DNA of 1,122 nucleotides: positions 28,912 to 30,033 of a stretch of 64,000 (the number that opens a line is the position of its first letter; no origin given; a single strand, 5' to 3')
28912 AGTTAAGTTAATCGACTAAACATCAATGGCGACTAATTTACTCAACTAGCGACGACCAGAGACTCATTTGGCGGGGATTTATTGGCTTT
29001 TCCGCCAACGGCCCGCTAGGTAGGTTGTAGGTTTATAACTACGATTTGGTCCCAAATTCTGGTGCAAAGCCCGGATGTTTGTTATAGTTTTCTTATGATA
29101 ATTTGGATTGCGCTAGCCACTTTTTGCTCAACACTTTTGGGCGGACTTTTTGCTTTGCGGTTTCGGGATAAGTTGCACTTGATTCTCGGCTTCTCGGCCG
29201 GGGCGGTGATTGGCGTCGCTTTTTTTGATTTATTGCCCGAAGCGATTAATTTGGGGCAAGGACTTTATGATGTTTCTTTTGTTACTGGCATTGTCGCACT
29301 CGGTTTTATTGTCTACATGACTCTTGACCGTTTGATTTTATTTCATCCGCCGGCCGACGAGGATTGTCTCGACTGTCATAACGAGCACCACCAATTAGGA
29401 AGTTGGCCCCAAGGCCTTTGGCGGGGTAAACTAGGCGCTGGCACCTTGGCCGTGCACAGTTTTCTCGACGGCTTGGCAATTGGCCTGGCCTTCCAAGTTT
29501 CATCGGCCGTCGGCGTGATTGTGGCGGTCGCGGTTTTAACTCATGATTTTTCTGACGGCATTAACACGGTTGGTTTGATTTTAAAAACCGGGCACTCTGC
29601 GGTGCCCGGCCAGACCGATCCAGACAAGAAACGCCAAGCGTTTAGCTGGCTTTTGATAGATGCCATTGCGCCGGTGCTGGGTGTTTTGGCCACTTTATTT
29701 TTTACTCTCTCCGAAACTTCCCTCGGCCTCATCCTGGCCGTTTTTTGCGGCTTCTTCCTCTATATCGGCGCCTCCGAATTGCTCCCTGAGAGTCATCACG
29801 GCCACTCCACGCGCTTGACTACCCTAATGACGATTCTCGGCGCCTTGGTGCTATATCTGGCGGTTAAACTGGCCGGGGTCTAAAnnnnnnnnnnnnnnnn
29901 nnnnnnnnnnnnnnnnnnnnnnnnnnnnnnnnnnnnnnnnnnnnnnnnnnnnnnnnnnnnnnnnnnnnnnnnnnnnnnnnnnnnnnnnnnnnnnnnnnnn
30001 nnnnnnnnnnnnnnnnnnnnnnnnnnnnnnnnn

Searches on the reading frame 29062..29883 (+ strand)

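Call 6: search_protein_families(library=pfam, proteins=[window:29062-29883:+], max_evalue=0.01)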
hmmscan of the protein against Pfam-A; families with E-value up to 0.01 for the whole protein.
window:29062-29883:+ (273 aa): 1 family
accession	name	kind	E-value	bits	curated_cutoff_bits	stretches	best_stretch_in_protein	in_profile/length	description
PF02535.28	Zip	-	7.9e-20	71.8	35.1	2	129-265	185-320/323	ZIP Zinc transporter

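Call 7: search_protein_families(library=ncbifam, proteins=[window:29062-29883:+], max_evalue=0.01)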
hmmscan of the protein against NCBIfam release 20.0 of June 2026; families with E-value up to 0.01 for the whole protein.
window:29062-29883:+ (273 aa): 1 family
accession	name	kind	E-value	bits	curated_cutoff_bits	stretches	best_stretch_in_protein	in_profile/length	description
NF003243.0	PRK04201.1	equivalog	4.2e-22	78.7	252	1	8-268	7-262/266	zinc transporter ZupT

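Call 62: search_protein_families(library=phrogs, proteins=[window:29062-29883:+], max_evalue=0.001)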
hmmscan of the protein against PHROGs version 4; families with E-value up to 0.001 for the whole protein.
window:29062-29883:+ (273 aa): 0 families
